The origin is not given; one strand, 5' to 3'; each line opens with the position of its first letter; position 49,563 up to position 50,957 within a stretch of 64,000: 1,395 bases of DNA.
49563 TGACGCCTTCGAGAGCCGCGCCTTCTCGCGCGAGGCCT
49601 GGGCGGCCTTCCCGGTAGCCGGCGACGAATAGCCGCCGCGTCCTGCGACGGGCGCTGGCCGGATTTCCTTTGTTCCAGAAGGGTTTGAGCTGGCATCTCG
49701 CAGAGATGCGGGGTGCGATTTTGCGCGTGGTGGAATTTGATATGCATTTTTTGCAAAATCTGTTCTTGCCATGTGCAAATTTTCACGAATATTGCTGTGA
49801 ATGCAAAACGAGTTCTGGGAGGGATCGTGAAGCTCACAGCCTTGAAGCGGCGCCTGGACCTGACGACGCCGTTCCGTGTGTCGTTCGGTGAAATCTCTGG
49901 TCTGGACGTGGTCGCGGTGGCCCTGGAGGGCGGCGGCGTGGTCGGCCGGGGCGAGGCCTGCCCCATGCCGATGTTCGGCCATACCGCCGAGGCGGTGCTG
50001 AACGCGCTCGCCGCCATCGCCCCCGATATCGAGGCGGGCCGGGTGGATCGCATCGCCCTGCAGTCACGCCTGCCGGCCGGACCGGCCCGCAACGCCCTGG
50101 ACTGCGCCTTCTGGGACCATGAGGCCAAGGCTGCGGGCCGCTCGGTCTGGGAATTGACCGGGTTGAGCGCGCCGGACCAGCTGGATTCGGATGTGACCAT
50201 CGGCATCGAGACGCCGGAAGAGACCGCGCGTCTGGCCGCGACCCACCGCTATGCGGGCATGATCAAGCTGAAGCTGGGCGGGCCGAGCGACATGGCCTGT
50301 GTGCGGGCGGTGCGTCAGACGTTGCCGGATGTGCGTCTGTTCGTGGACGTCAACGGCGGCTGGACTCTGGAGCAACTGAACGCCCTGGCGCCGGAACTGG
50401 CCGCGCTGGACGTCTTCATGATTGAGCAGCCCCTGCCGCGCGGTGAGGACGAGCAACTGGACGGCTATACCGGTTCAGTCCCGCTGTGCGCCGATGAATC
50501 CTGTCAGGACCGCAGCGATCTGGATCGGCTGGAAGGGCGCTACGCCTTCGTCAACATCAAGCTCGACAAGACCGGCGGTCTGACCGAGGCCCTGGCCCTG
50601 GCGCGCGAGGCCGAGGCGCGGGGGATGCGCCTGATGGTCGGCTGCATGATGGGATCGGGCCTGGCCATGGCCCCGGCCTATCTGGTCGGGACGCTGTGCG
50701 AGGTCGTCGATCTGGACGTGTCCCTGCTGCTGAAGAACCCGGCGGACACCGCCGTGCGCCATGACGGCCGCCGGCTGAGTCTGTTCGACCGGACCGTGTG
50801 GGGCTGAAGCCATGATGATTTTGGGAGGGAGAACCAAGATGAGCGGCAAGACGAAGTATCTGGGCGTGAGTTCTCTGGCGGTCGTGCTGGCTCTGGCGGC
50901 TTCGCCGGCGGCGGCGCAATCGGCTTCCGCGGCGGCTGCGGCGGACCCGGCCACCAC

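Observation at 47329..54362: Putative TonB-dependent utilisation locus for D-amino-acid-containing peptides (e.g. peptidoglycan stem peptides)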

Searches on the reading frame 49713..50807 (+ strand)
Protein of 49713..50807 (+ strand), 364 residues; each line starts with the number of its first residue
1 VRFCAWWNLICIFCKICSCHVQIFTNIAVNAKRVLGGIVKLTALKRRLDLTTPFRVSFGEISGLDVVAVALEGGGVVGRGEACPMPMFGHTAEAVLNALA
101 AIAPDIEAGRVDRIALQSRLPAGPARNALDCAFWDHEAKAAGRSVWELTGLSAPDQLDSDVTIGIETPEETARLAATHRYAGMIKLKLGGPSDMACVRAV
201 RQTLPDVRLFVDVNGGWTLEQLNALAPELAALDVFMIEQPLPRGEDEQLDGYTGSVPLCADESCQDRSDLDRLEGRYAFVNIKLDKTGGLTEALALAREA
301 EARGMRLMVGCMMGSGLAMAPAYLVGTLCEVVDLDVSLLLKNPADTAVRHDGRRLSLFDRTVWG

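Call 3: search_protein_families(library=pfam, proteins=[window:49713-50807:+])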
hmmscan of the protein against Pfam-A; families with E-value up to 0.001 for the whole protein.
window:49713-50807:+ (364 aa): 2 families
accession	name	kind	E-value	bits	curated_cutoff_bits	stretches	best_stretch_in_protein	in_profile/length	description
PF13378.12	MR_MLE_C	-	8.1e-31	107.9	29.4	1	173-325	7-167/219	Enolase C-terminal domain-like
PF02746.21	MR_MLE_N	-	4e-11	43.6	22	1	44-150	7-117/117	Mandelate racemase / muconate lactonizing enzyme, N-terminal domain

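Call 4: search_protein_families(library=ncbifam, proteins=[window:49713-50807:+])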
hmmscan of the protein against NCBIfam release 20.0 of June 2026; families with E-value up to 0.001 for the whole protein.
window:49713-50807:+ (364 aa): 14 families
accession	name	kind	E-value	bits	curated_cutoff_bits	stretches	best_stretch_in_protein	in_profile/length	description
NF042940.1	racemase_DgcA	equivalog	2.2e-113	378.8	400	1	43-364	3-323/323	N-acetyl-D-Glu racemase DgcA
NF011708.0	PRK15129.1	equivalog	3e-76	256.5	343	1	49-353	12-317/321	L-Ala-D/L-Glu epimerase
NF041118.1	A_G_epim_Thtga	equivalog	4.5e-23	81.9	500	1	39-343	4-326/341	L-Ala-D/L-Glu epimerase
TIGR01928.1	menC_lowGC_arch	equivalog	4e-20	72.1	200.65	1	117-319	83-290/325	o-succinylbenzoate synthase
NF043002.1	HProlDhtase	equivalog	1.1e-17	64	500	1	65-305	34-287/366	cis-3-hydroxy-L-proline dehydratase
TIGR02534.1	mucon_cyclo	subfamily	2.4e-15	56.5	334.95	1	75-315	39-300/368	muconate/chloromuconate family cycloisomerase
TIGR01927.1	menC_gam_Gplu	equivalog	9.4e-12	44.8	130.55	1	50-318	7-271/307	o-succinylbenzoate synthase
NF010624.0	PRK14017.1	equivalog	5.5e-11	42.2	311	1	128-325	85-299/382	galactonate dehydratase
NF047820.1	TalGalacDh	equivalog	1.2e-10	40.9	500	1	126-328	108-322/371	L-talarate/galactarate dehydratase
NF002782.0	PRK02901.1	equivalog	2.6e-10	39.8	288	1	152-319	74-248/328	o-succinylbenzoate synthase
NF002739.0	PRK02714.1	equivalog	3.7e-08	33.2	259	1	49-271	13-233/320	o-succinylbenzoate synthase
NF003473.0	PRK05105.1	equivalog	1.7e-05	24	236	1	166-319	121-280/331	o-succinylbenzoate synthase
TIGR03247.1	glucar-dehydr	equivalog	0.00036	19.4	828.7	1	167-230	180-249/441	glucarate dehydratase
NF040866.1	AraD_Arch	equivalog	0.00064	18.8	650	0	128-308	106-299/372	arabinonate dehydratase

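Call 22: search_solved_structures(query=window:49827-50807:+, max_evalue=1e-20, show_alignments=2)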
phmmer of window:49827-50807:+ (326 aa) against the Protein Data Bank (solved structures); distinct sequences matched with E-value up to 1e-20: 10.
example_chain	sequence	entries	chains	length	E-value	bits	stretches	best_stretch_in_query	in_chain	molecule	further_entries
1jpd_X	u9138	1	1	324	3.6e-65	223.8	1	10-299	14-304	L-Ala-D/L-Glu Epimerase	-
4gfi_A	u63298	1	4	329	5.8e-60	206.7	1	5-318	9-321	Mandelate racemase/muconate lactonizing enzyme family protein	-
3iji_A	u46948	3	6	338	1.8e-33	119.7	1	1-311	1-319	Muconate cycloisomerase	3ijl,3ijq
3s5s_A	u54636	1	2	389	1.4e-27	100.2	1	12-319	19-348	Mandelate racemase/muconate lactonizing enzyme family protein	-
3jva_A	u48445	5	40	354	3.8e-25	92.3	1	9-292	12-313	Dipeptide Epimerase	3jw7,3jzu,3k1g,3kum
2zad_A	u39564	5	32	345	1.4e-24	90.4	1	8-317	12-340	Muconate cycloisomerase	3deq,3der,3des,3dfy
3rit_A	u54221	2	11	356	6.7e-24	88.2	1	9-307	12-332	Dipeptide epimerase | Putative chloromuconate cycloisomerase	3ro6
2qde_A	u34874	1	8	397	1e-22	84.3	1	85-285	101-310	Mandelate racemase/muconate lactonizing enzyme family protein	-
3u9i_A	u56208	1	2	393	1.2e-21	80.8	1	9-318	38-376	Mandelate racemase/muconate lactonizing enzyme, C-terminal domain protein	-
1jpm_A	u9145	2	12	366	8.6e-21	78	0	9-317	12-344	L-Ala-D/L-Glu Epimerase | similar to chloromuconate cycloisomerase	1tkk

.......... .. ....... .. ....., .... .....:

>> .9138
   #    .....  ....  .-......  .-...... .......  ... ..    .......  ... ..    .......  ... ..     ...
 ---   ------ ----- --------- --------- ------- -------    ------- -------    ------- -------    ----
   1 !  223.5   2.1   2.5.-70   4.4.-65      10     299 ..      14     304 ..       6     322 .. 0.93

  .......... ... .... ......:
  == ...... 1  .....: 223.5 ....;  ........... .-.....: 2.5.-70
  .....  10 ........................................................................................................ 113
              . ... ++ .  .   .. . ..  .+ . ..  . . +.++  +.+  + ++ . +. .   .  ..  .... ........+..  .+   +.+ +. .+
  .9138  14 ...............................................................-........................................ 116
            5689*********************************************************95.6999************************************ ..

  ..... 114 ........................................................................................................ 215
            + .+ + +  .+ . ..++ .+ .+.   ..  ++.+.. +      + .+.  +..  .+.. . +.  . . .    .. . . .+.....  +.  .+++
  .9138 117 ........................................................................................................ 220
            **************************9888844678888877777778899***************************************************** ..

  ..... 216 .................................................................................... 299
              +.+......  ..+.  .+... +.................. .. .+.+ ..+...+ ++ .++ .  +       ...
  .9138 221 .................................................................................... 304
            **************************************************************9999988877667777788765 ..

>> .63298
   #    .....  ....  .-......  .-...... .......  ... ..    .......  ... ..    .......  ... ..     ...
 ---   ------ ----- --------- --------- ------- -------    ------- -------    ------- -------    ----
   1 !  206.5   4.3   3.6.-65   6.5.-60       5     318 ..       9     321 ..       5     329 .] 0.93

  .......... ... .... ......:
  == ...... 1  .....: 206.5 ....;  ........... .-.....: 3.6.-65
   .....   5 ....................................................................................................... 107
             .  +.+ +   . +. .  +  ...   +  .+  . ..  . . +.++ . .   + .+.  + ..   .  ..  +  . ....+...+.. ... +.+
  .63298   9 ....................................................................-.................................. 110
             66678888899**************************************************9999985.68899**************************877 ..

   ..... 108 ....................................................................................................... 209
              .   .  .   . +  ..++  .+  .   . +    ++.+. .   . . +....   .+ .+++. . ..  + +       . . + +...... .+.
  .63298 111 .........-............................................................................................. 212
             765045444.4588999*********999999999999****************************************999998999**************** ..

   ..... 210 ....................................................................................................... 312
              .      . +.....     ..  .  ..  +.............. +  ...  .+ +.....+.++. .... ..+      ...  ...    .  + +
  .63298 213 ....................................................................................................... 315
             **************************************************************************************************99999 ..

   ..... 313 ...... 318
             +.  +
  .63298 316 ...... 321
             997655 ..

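Call 27: find_related_loci(query=window:49827-50807:+, collection=genome_contigs, flank=10000)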
Query window:49827-50807:+ (326 aa) in genome_contigs; peptide patterns used: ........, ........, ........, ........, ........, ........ (x = any residue, [..] = any of these).
116 stretches matched a pattern; 93 encode a relative of the query (tblastn E <= 1e-3); the best 80 are kept; 80 distinct loci.
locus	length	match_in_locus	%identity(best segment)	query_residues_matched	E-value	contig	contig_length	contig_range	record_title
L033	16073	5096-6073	97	1-326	0e+0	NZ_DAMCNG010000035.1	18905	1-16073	MAG: Brevundimonas sp. isolate CTOTU49898 NODE_210_length_18905_cov_13.050663, whole genome shotgun sequence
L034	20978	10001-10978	87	1-326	0e+0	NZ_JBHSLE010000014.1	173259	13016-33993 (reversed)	Brevundimonas faecalis strain CCUG 58127 platanus_K_default_14, whole genome shotgun sequence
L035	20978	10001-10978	90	1-326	4e-180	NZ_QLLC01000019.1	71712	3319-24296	Brevundimonas bullata strain HAMBI_262 OJCBDLJO_19, whole genome shotgun sequence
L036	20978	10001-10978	81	1-326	3e-172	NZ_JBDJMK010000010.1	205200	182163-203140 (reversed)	Brevundimonas diminuta strain TWI642 contig00010, whole genome shotgun sequence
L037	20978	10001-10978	81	1-326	8e-172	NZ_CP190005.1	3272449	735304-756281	Brevundimonas diminuta strain SCAU 5 chromosome, complete genome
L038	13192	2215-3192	64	1-326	4e-129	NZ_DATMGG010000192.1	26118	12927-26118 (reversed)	MAG: Sphingomonas sp. isolate SMAG_U13483 k141_121082, whole genome shotgun sequence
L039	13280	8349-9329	47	7-326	6e-79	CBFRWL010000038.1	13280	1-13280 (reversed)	MAG TPA_asm: uncultured Sphingomonas sp. isolate SRR25996636_binner12_Refined_16 genome assembly, contig: ERZ27321134.15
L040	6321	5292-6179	48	9-303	4e-78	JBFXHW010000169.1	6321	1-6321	MAG: Sphingobium sp. isolate CA_2019_TPIn_196 NODE_50975_length_6321_cov_3.244753_TPIn, whole genome shotgun sequence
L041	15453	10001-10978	46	1-326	3e-76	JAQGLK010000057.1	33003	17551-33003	MAG: Sphingomonas bacterium isolate RYN_533 scaffold_1741850, whole genome shotgun sequence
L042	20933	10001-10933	46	15-326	3e-75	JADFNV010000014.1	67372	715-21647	MAG: Proteobacteria bacterium isolate B65T1B8 B65T1B8_NODE524, whole genome shotgun sequence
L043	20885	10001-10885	47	9-302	6e-75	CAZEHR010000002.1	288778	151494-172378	MAG TPA_asm: uncultured Sphingobium sp. isolate binchicken_co199_141 genome assembly, contig: NODE_31_length_288778_cov_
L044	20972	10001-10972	45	1-326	1e-74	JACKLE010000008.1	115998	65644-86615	MAG: Alphaproteobacteria bacterium isolate HK-STAS-PROT-83 HK-STAS-PROT-83_8, whole genome shotgun sequence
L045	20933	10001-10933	46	15-326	3e-74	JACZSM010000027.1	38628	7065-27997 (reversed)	MAG: Proteobacteria bacterium isolate B112T1L10 B112T1L10_NODE1053, whole genome shotgun sequence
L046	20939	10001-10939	48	1-313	3e-74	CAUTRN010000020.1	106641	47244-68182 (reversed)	MAG TPA_asm: uncultured Sphingomonadaceae bacterium isolate SRR17738114_bin.3_MetaWRAP_v1.3_MAG genome assembly, contig:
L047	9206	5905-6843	44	12-326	1e-73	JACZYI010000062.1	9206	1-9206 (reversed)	MAG: Proteobacteria bacterium isolate B26T1B10 B26T1B10_NODE5074, whole genome shotgun sequence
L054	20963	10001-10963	46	3-326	3e-71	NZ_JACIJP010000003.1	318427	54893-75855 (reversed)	Sphingobium subterraneum strain DSM 102255 Ga0373363_03, whole genome shotgun sequence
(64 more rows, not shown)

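Call 33: search_protein_families(library=pfam, proteins=[L038:2-1066:+, L038:1063-2097:+, L038:2185-3195:+, L038:3258-3959:+, L038:4031-6346:+, L038:6356-7687:+, L038:7662-9308:+, L038:9392-10000:+, L038:10414-12987:+], max_evalue=0.00001)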
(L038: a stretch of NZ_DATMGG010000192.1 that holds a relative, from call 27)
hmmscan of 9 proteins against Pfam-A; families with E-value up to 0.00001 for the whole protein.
L038:2-1066:+ (354 aa): 2 families
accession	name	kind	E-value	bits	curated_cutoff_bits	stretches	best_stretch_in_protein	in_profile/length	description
PF07731.20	Cu-oxidase_2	-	2.9e-32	111.7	20.4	1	228-348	2-135/137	Multicopper oxidase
PF00394.28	Cu-oxidase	-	3.9e-20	73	21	1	2-74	69-148/157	Multicopper oxidase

L038:1063-2097:+ (344 aa): 1 family
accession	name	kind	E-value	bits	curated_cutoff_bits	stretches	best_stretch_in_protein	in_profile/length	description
PF05275.17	CopB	-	1.3e-87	293.2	27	1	139-344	3-208/208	Copper resistance protein B precursor (CopB)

L038:2185-3195:+ (336 aa): 2 families
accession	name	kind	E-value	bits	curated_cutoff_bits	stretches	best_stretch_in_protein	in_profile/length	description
PF13378.12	MR_MLE_C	-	9.2e-30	104.4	29.4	1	150-300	10-170/219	Enolase C-terminal domain-like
PF02746.21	MR_MLE_N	-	3.2e-13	50.3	22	1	16-122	7-117/117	Mandelate racemase / muconate lactonizing enzyme, N-terminal domain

L038:3258-3959:+ (233 aa): 5 families
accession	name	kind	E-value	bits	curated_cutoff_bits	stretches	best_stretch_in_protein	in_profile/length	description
PF13560.12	HTH_31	-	4.6e-11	43.3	27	1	18-77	2-61/64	Helix-turn-helix domain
PF07883.17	Cupin_2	-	8.5e-11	41.9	27.2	1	147-205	12-69/70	Cupin domain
PF01381.28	HTH_3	-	1.1e-10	41.8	23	1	22-76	1-55/55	Helix-turn-helix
PF13443.12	HTH_26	-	3.8e-10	40.3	22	1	22-78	2-59/63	Cro/C1-type HTH DNA-binding domain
PF12844.13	HTH_19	-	6.2e-08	32.9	30.2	1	19-78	1-60/64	Helix-turn-helix domain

L038:4031-6346:+ (771 aa): 2 families
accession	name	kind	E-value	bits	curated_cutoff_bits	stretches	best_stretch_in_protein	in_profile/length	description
PF00593.30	TonB_dep_Rec_b-barrel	-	4.9e-34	119.4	27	1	309-733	32-436/436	TonB dependent receptor-like, beta-barrel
PF07715.20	Plug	-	7.1e-21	75.2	23.9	1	90-202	2-107/107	TonB-dependent Receptor Plug Domain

L038:6356-7687:+ (443 aa): 1 family
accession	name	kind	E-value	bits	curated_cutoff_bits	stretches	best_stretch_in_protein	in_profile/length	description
PF07690.21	MFS_1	-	7.3e-38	130.8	33.4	2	38-395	3-347/347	Major Facilitator Superfamily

L038:7662-9308:+ (548 aa): 1 family
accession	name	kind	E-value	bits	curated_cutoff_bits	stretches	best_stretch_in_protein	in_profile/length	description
PF00144.29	Beta-lactamase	-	4e-59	200.9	27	1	32-345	6-322/329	Beta-lactamase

L038:9392-10000:+ (202 aa): 1 family
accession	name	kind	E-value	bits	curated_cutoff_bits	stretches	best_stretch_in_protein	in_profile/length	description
PF01272.25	GreA_GreB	-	8e-13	48.6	26.9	1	130-199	3-76/77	Transcription elongation factor, GreA/GreB, C-term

L038:10414-12987:+ (857 aa): 0 families

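Call 35: search_protein_families(library=ncbifam, proteins=[L038:2185-3195:+, L054:9905-10966:+, L054:8739-9962:+, L054:10963-12165:-, L054:6691-8793:-, L054:12165-12944:+], max_evalue=1e-10)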
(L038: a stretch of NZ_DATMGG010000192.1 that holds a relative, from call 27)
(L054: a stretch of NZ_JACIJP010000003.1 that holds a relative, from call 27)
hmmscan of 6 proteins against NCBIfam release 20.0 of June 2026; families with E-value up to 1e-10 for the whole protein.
L038:2185-3195:+ (336 aa): 8 families
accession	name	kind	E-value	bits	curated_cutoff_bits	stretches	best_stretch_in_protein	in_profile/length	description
NF042940.1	racemase_DgcA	equivalog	3.1e-116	388.1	400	1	13-336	1-323/323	N-acetyl-D-Glu racemase DgcA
NF011708.0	PRK15129.1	equivalog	8.7e-78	261.6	343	1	15-314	6-306/321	L-Ala-D/L-Glu epimerase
TIGR01928.1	menC_lowGC_arch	equivalog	4.5e-24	85.1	200.65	1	19-299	4-298/325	o-succinylbenzoate synthase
NF041118.1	A_G_epim_Thtga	equivalog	3.1e-21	75.9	500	1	13-319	6-330/341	L-Ala-D/L-Glu epimerase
NF043002.1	HProlDhtase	equivalog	1.8e-20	73.2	500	1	37-270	34-280/366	cis-3-hydroxy-L-proline dehydratase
TIGR02534.1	mucon_cyclo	subfamily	1.4e-16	60.5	334.95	1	93-291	95-304/368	muconate/chloromuconate family cycloisomerase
NF002782.0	PRK02901.1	equivalog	2e-12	46.8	288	1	120-287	73-244/328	o-succinylbenzoate synthase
NF047820.1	TalGalacDh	equivalog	6.6e-12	45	500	1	97-296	107-318/371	L-talarate/galactarate dehydratase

L054:9905-10966:+ (353 aa): 8 families
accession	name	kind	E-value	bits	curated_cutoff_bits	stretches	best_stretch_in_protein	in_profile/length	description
NF042940.1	racemase_DgcA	equivalog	2.4e-119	398.3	400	1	36-353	4-323/323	N-acetyl-D-Glu racemase DgcA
NF011708.0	PRK15129.1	equivalog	4.4e-77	259.2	343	1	35-345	6-318/321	L-Ala-D/L-Glu epimerase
NF041118.1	A_G_epim_Thtga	equivalog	5.7e-25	88.1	500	1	42-335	15-327/341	L-Ala-D/L-Glu epimerase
TIGR02534.1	mucon_cyclo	subfamily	1.3e-21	77.1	334.95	1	58-332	30-330/368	muconate/chloromuconate family cycloisomerase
TIGR01928.1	menC_lowGC_arch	equivalog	2.2e-21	76.2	200.65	1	41-310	6-290/325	o-succinylbenzoate synthase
NF043002.1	HProlDhtase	equivalog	2e-16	59.8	500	1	115-295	101-286/366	cis-3-hydroxy-L-proline dehydratase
NF002782.0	PRK02901.1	equivalog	5.3e-13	48.6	288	1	183-320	118-258/328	o-succinylbenzoate synthase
NF047820.1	TalGalacDh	equivalog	2.3e-11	43.2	500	1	116-314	108-317/371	L-talarate/galactarate dehydratase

L054:8739-9962:+ (407 aa): 1 family
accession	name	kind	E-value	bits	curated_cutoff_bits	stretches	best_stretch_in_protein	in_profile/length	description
TIGR01849.1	PHB_depoly_PhaZ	subfamily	1.4e-167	557.6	300.75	1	2-404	1-405/406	polyhydroxyalkanoate depolymerase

L054:10963-12165:- (400 aa): 3 families
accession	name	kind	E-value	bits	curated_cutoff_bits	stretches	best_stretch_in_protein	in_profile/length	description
NF047602.1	MscsSHelicob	equivalog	7e-22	78.1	400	1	127-368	20-251/260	small-conductance mechanosensitive channel MscS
NF007662.0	PRK10334.1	subfamily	1.4e-17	63.9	321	1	119-370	26-272/286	small-conductance mechanosensitive channel MscS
NF047601.1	MscSThanab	equivalog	2.3e-16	60.1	500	1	167-371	70-272/280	small-conductance mechanosensitive channel MscS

L054:6691-8793:- (700 aa): 169 families (the best 25 are shown)
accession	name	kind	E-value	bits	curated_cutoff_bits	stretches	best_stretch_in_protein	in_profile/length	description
TIGR02204.1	MsbA_rel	hypoth_equivalog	6.6e-231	768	780.4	1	117-692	3-576/576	ABC transporter, permease/ATP-binding protein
TIGR02203.1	MsbA_lipidA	equivalog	1.8e-140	469.1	602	1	123-693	5-571/572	lipid A export permease/ATP-binding protein MsbA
TIGR00958.1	3a01208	subfamily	3.1e-136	455.5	874.6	1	119-687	148-710/711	antigen peptide transporter 2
NF008381.0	PRK11176.1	equivalog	7.7e-114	381.2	867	1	122-693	15-581/582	lipid A ABC transporter ATP-binding protein/permease MsbA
NF052233.1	CphA_assoc_ABC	equivalog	4.1e-113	379.2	880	1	86-691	137-743/766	cyanophycin metabolism-associated ABC transporter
NF045513.1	HepA_fam_ABC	equivalog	1.1e-105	354.4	725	1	188-691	110-609/610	heterocyst formation ABC transporter subunit HepA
TIGR01846.1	type_I_sec_HlyB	subfamily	2e-104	350.3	725.55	1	145-691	152-692/694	type I secretion system permease/ATPase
NF010178.0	PRK13657.1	equivalog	8.1e-93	311.8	733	1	145-692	32-571/588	glucan ABC transporter ATP-binding protein/ permease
TIGR03375.1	type_I_sec_LssB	subfamily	6.9e-90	302.3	693.1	1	266-680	280-691/696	type I secretion system permease/ATPase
TIGR03797.1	NHLM_micro_ABC2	equivalog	3.3e-86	290.3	709.4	1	120-691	124-685/686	NHLP bacteriocin export ABC transporter permease/ATPase subunit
TIGR03796.1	NHLM_micro_ABC1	equivalog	1.4e-84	284.6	853.3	1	121-687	143-708/710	NHLP family bacteriocin export ABC transporter peptidase/permease/ATPase subunit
TIGR02857.1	CydD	equivalog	1.8e-82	278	435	1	140-663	11-529/529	thiol reductant ABC exporter subunit CydD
NF008055.0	PRK10789.1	equivalog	3.3e-80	270.2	845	1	142-687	26-567/590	SmdA family multidrug ABC transporter permease/ATP-binding protein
NF008364.0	PRK11160.1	equivalog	2.1e-79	267.6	630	1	203-688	90-572/575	heme ABC transporter ATP-binding protein/permease CydC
TIGR01193.1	bacteriocin_ABC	subfamily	1.2e-78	265.3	523.85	1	179-688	202-706/708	peptide cleavage/export ABC transporter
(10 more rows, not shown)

L054:12165-12944:+ (259 aa): 2 families
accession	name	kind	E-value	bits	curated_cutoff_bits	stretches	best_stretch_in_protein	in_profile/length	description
NF008151.0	PRK10903.1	equivalog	6.9e-23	81.1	308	1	84-253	28-187/190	peptidylprolyl isomerase A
NF008057.0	PRK10791.1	equivalog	9.3e-16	58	297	1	87-226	2-138/164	peptidylprolyl isomerase B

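Call 47: find_related_loci(query=window:49827-50807:+, collection=metagenome_contigs, flank=10000)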
Query window:49827-50807:+ (326 aa) in metagenome_contigs; peptide patterns used: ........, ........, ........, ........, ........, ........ (x = any residue, [..] = any of these).
158 stretches matched a pattern; 120 encode a relative of the query (tblastn E <= 1e-3); the best 80 are kept; 80 distinct loci.
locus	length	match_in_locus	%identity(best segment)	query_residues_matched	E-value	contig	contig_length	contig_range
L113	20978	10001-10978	89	1-326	0e+0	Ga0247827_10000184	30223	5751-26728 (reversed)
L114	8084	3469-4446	88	1-326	0e+0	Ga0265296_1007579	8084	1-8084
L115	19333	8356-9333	90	1-326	8e-180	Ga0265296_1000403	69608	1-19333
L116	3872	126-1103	81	1-326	2e-179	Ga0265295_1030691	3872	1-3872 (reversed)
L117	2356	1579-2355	90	1-259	2e-154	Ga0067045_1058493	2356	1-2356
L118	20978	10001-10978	64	1-326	2e-129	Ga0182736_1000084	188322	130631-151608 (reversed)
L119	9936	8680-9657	60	1-326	4e-128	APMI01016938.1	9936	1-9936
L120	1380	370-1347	61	1-326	2e-135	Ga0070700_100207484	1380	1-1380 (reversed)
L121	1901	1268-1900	93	1-211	6e-127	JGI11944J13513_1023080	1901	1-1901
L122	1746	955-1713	59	1-253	5e-102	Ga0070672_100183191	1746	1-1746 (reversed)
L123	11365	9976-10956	47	7-326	4e-79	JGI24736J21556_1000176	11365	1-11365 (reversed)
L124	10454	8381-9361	47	7-326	3e-78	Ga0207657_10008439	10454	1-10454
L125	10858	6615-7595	47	7-326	8e-78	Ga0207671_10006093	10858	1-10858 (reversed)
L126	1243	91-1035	49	9-326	2e-82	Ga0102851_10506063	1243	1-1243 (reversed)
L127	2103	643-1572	47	15-326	4e-78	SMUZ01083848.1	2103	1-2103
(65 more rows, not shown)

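Call 78: search_protein_families(library=ncbifam, proteins=[L038:6356-7687:+], max_evalue=0.00001)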
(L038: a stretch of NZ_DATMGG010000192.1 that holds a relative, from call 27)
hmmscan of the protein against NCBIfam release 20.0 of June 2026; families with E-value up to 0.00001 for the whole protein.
L038:6356-7687:+ (443 aa): 11 families
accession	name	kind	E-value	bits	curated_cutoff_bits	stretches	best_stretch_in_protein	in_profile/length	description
TIGR00893.1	2A0114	subfamily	2e-20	73.1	395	1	46-204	9-151/399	D-galactonate transporter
TIGR00895.1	2A0115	subfamily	1.2e-12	47.5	418.55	1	34-178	20-163/398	aromatic acid/H+ symport family MFS transporter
TIGR00881.1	2A0104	subfamily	1.7e-11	43.8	407.75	1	52-172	16-135/379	phosphoglycerate transporter protein PgtP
NF012169.0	qepA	equivalog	3.3e-08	32.6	1075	1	27-179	17-169/511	fluoroquinolone efflux MFS transporter QepA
TIGR00900.1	2A0121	subfamily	5.2e-08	32.6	319.6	0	247-406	210-364/364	H+ Antiporter protein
NF047787.1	PhglyTportPgtP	equivalog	7.6e-07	28.3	750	0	50-168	48-165/451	phosphoglycerate transporter PgtP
TIGR00880.1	2_A_01_02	superfamily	8.1e-07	29.2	131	1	76-179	6-110/141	multidrug resistance protein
TIGR00711.1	efflux_EmrB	subfamily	1.1e-06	27.6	230.2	1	35-168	6-138/485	DHA2 family efflux MFS transporter permease subunit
NF002921.0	PRK03545.1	equivalog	3.3e-06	26.3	401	1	28-164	9-145/396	sugar transporter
NF008963.0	PRK12307.1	equivalog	4e-06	26.2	637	1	41-166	28-152/426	MFS transporter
TIGR00894.1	2A0114euk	subfamily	4.3e-06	25.5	626.45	1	68-178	78-189/465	Na(+)-dependent inorganic phosphate cotransporter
